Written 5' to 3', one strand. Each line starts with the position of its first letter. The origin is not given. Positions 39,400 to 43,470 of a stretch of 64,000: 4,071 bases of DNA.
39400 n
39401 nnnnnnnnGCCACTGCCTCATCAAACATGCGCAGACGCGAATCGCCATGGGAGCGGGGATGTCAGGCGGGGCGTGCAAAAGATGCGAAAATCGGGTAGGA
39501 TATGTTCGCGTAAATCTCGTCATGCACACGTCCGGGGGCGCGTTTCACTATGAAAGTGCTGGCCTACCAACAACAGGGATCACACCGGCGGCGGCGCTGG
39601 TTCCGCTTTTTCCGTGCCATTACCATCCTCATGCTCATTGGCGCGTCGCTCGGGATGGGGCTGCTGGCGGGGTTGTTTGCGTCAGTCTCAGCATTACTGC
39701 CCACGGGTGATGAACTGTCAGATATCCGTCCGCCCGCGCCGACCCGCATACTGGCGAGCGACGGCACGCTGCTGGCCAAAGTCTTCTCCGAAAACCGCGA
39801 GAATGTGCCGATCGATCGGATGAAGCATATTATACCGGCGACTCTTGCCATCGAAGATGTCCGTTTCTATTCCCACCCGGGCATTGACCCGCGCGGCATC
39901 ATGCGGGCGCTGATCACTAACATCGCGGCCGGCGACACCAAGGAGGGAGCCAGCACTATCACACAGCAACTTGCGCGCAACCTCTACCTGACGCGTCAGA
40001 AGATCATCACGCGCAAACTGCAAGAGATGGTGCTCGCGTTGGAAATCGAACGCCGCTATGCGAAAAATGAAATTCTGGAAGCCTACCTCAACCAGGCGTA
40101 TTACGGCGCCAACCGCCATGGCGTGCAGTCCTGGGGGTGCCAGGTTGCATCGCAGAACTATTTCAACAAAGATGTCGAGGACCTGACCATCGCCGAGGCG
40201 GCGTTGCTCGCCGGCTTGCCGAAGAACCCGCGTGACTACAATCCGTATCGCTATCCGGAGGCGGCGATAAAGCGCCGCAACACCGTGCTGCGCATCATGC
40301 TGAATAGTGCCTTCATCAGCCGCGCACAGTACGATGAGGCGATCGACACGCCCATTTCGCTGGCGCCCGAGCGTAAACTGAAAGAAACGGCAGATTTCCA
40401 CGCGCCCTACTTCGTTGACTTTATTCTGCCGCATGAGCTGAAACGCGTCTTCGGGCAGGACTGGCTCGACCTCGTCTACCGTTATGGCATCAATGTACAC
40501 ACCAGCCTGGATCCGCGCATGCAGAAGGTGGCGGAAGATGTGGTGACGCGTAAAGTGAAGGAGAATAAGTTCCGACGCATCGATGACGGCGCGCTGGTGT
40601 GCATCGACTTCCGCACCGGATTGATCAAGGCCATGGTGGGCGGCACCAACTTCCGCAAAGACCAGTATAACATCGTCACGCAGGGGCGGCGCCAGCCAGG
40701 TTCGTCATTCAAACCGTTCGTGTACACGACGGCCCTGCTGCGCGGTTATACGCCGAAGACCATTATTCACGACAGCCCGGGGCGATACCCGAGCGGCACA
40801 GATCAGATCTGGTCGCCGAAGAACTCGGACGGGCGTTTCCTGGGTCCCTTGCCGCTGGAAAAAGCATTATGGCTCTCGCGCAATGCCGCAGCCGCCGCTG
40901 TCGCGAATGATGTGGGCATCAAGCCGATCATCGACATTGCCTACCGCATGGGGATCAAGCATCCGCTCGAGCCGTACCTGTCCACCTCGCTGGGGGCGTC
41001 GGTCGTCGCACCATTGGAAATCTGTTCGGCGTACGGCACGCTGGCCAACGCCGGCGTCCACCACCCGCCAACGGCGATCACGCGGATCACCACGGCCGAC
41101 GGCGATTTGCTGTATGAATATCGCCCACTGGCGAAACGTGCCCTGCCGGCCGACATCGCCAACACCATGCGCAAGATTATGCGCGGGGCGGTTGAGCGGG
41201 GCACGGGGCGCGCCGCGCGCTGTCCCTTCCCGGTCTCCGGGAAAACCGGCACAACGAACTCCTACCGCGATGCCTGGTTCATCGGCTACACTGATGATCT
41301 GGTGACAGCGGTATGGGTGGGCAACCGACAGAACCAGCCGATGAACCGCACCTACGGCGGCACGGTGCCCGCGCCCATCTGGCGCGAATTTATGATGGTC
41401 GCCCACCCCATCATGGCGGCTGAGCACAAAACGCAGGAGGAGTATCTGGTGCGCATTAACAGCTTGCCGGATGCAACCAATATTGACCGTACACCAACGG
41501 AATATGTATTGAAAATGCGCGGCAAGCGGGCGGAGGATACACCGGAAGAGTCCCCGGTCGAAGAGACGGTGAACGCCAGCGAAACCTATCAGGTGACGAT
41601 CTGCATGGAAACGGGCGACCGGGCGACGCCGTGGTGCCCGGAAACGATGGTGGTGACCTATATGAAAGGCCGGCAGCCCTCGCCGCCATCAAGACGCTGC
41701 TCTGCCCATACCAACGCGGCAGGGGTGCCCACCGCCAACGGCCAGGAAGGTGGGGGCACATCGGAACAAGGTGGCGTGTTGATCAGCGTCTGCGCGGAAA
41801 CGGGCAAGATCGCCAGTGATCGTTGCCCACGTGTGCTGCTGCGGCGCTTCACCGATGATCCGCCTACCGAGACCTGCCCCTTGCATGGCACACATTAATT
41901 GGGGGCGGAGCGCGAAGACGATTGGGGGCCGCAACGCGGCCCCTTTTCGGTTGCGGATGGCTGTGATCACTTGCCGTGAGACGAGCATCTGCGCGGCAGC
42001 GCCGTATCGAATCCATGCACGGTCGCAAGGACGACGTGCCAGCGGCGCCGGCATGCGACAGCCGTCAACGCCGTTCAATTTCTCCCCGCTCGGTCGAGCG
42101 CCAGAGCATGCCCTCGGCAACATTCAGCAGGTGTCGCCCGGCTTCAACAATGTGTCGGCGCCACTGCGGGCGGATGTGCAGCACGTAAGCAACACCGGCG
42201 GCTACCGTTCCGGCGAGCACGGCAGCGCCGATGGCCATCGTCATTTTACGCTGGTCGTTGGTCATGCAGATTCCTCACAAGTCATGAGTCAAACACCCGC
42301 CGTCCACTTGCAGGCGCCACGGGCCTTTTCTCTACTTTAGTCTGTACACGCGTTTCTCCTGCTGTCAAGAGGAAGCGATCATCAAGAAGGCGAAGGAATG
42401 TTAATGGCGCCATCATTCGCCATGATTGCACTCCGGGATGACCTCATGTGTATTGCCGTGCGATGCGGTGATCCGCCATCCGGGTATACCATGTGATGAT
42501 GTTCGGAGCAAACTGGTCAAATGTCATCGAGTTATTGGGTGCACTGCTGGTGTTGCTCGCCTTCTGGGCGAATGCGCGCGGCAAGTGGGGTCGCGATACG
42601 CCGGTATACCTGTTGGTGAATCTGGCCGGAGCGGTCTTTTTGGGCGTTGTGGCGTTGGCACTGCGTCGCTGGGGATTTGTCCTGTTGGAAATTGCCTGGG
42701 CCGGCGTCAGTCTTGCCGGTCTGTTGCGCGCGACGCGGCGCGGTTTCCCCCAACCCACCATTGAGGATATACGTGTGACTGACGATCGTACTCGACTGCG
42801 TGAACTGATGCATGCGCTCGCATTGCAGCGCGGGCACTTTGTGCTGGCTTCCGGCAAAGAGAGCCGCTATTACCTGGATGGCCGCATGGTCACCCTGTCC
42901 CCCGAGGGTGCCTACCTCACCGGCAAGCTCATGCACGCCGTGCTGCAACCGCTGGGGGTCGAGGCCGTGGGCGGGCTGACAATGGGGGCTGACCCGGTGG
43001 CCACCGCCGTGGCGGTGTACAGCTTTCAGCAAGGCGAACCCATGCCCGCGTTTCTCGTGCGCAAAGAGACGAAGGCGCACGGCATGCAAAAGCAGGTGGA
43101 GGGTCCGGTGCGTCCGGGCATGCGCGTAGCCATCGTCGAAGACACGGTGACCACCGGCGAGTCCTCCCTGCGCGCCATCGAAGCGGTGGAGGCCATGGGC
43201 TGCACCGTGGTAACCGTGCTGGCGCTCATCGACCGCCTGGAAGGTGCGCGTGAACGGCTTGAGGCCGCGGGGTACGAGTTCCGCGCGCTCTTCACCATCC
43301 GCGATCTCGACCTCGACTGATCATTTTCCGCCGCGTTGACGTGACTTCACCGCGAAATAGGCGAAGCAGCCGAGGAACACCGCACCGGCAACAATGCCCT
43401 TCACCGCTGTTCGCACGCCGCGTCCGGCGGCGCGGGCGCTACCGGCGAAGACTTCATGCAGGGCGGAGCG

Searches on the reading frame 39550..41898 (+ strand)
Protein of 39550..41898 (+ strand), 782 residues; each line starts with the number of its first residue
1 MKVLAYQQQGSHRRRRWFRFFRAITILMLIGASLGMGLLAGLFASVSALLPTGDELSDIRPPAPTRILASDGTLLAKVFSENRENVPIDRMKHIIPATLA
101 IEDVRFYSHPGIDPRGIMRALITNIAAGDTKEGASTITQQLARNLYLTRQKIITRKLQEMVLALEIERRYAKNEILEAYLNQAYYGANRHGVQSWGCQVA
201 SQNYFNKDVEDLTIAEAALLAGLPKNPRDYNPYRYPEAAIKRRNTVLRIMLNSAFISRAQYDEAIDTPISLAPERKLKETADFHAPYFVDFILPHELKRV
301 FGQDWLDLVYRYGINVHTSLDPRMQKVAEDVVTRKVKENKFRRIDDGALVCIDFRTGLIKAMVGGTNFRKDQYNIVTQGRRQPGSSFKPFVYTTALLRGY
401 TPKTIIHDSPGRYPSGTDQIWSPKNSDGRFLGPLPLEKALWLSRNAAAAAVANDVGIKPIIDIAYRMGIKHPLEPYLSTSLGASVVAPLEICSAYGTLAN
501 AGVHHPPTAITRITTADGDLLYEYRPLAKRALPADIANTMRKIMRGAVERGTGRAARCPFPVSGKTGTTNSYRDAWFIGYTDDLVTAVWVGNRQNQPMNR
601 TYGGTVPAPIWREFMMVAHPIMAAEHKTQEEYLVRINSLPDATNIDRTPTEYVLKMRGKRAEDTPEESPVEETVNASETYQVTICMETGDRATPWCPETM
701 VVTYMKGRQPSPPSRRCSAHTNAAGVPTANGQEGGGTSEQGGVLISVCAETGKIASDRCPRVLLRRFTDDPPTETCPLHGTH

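Call 5: search_protein_families(library=pfam, proteins=[window:39550-41898:+], max_evalue=0.001)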
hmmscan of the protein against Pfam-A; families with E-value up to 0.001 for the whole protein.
window:39550-41898:+ (782 aa): 2 families
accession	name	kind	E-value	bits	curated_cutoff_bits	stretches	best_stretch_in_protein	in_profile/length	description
PF00912.28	Transgly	-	2e-61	206.9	27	1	72-250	2-177/178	Transglycosylase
PF00905.27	Transpeptidase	-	1.3e-28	100.5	22.1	1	347-615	1-298/299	Penicillin binding protein transpeptidase domain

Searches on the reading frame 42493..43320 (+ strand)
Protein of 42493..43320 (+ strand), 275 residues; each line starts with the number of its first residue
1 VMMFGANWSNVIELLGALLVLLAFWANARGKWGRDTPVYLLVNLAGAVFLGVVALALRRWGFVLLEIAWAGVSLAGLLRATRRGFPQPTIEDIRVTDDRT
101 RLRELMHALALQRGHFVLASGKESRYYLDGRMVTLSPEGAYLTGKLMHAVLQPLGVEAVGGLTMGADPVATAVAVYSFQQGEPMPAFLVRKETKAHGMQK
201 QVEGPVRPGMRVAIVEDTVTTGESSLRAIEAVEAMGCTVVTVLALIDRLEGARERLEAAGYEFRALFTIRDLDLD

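Call 64: search_protein_families(library=pfam, proteins=[window:42493-43320:+], max_evalue=0.0001)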
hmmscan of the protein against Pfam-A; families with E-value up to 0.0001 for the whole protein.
window:42493-43320:+ (275 aa): 1 family
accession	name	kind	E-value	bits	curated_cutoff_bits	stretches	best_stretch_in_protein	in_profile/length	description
PF00156.33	Pribosyltran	-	1.1e-05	25.2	26.3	1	189-255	58-133/158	Phosphoribosyl transferase domain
